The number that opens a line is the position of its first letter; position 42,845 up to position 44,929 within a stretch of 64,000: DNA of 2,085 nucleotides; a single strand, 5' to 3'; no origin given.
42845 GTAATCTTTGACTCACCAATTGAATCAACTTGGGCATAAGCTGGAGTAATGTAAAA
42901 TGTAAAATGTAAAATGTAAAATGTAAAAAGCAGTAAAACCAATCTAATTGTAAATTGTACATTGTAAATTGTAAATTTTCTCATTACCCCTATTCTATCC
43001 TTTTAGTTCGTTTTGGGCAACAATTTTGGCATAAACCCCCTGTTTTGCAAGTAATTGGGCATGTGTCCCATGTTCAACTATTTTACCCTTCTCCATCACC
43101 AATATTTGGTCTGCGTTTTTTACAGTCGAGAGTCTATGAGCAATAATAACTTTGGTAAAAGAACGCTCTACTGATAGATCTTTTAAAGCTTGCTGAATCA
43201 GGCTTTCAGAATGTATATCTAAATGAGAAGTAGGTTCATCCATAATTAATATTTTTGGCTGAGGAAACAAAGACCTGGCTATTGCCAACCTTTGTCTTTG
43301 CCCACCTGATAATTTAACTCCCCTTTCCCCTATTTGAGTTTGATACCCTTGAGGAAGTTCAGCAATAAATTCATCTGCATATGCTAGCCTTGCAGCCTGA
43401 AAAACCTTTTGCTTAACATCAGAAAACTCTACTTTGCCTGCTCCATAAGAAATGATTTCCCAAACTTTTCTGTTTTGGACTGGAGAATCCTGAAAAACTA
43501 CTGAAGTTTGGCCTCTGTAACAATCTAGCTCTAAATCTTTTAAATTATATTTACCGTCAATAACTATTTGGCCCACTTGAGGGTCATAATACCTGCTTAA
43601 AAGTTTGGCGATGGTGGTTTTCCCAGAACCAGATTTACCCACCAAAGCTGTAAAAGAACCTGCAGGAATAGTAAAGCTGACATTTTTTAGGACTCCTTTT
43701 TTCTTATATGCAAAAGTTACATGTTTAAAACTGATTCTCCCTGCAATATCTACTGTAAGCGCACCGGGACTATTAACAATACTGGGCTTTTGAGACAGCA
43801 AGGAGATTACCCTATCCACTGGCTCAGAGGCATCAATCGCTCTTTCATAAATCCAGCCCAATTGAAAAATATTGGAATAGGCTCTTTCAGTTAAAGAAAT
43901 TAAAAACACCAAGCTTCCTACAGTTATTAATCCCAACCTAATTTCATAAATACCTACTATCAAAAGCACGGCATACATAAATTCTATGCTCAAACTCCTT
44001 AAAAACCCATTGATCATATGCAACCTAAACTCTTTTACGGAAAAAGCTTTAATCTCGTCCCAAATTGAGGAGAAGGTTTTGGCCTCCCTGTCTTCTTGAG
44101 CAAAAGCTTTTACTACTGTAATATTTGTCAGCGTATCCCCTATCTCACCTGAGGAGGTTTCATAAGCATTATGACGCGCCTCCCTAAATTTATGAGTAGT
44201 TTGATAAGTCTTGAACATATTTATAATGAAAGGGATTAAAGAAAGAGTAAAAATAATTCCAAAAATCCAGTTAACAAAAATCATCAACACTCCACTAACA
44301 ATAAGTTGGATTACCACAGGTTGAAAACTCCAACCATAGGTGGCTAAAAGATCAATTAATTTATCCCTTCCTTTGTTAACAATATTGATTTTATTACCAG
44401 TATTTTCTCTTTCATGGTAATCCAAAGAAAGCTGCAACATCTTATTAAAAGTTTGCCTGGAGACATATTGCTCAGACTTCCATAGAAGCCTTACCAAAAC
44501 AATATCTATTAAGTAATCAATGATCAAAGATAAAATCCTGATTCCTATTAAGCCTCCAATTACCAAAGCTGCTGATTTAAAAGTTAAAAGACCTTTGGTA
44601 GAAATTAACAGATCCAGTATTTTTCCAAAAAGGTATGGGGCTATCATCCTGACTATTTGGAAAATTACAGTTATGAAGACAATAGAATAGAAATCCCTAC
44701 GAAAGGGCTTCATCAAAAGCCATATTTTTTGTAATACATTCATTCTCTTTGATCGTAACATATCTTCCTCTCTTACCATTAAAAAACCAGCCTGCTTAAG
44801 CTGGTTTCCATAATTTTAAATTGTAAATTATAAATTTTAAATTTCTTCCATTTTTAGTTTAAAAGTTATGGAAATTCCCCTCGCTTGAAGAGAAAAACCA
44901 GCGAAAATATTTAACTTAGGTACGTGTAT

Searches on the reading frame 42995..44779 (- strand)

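Call 79: search_protein_families(library=pfam, proteins=[window:42995-44779:-], max_evalue=0.00001)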
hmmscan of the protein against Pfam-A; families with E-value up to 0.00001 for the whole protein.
window:42995-44779:- (594 aa): 3 families
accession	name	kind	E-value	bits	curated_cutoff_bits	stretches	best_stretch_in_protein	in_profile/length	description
PF00005.33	ABC_tran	-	1.3e-31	110.5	25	1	364-518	1-137/137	ABC transporter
PF00664.28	ABC_membrane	-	6.1e-26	92.2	28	1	33-297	4-267/274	ABC transporter transmembrane region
PF13304.12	AAA_21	-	3.4e-06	27.8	27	0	376-431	1-74/304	AAA domain, putative AbiEii toxin, Type IV TA system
